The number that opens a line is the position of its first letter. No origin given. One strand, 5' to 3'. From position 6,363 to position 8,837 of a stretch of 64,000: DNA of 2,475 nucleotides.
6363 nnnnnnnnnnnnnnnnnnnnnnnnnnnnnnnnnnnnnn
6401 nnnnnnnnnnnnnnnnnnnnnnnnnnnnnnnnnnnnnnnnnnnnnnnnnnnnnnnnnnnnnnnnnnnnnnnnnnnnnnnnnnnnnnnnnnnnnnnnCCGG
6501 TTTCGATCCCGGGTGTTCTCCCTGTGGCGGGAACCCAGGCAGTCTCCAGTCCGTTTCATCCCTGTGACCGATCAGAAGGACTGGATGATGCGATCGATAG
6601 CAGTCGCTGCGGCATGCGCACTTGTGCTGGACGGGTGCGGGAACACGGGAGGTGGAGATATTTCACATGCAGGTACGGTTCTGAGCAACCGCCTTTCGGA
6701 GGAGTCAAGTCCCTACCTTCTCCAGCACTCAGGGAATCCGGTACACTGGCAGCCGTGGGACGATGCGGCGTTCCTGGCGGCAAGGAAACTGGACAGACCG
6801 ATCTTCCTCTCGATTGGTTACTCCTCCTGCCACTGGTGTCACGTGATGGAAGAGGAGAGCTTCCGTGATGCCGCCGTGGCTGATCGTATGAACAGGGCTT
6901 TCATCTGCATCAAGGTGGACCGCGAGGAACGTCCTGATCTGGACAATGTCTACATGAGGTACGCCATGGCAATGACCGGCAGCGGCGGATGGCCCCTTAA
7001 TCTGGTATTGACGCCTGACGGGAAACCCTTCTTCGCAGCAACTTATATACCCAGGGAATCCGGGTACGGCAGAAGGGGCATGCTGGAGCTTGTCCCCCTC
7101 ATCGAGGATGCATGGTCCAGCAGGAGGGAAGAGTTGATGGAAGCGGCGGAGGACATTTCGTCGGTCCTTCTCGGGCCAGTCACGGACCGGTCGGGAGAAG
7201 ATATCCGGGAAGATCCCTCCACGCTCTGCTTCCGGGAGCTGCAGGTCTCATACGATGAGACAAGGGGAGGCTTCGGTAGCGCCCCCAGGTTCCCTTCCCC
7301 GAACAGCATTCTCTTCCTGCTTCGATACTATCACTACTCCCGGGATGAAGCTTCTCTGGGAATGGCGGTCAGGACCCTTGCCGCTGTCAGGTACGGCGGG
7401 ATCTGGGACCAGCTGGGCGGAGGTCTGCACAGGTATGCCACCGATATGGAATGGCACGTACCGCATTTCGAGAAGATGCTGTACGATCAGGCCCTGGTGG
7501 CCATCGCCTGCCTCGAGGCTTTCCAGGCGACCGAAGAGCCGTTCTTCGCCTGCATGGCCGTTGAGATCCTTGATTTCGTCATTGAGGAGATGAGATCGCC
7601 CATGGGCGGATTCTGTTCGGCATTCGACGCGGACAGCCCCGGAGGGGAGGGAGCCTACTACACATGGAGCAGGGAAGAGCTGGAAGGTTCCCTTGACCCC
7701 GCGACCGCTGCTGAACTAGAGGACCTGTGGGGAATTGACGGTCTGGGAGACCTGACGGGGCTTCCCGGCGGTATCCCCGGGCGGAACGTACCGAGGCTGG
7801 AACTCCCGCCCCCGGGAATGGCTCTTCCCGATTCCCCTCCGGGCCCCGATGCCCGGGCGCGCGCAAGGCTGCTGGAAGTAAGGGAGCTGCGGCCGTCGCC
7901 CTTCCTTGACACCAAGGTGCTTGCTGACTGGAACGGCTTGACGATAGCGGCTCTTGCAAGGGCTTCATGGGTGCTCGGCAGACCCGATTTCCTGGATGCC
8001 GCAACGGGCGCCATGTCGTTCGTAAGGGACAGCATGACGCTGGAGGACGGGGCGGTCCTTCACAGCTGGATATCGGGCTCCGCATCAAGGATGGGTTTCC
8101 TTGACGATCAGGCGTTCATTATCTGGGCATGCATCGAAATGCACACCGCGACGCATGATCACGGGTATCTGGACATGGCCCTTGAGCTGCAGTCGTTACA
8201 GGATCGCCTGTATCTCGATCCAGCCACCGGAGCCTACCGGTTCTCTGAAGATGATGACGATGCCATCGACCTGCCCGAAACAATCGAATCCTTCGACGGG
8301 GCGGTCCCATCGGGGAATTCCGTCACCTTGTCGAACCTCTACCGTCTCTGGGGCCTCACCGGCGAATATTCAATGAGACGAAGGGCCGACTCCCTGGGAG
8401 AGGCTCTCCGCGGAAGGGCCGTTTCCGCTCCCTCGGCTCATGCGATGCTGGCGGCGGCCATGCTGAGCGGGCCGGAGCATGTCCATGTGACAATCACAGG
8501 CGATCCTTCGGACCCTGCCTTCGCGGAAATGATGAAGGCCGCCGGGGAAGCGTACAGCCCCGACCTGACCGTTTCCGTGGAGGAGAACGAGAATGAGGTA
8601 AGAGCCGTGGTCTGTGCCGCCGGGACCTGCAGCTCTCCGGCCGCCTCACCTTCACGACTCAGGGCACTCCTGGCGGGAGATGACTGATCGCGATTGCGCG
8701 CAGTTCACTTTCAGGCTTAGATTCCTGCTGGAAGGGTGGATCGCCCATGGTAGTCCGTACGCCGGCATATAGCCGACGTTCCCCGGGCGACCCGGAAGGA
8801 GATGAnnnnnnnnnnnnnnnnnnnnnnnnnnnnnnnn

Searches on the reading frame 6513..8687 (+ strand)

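Call 16: search_protein_families(library=pfam, proteins=[window:6513-8687:+], max_evalue=0.0001)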
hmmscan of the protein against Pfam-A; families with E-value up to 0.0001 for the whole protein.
window:6513-8687:+ (724 aa): 2 families
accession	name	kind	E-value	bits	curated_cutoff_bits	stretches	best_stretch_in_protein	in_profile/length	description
PF03190.21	Thioredox_DsbH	-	1e-70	237.3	27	1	59-218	2-161/163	Protein of unknown function, DUF255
PF13899.12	Thioredoxin_7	-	9.7e-07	29.3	27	1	79-142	2-65/83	Thioredoxin-like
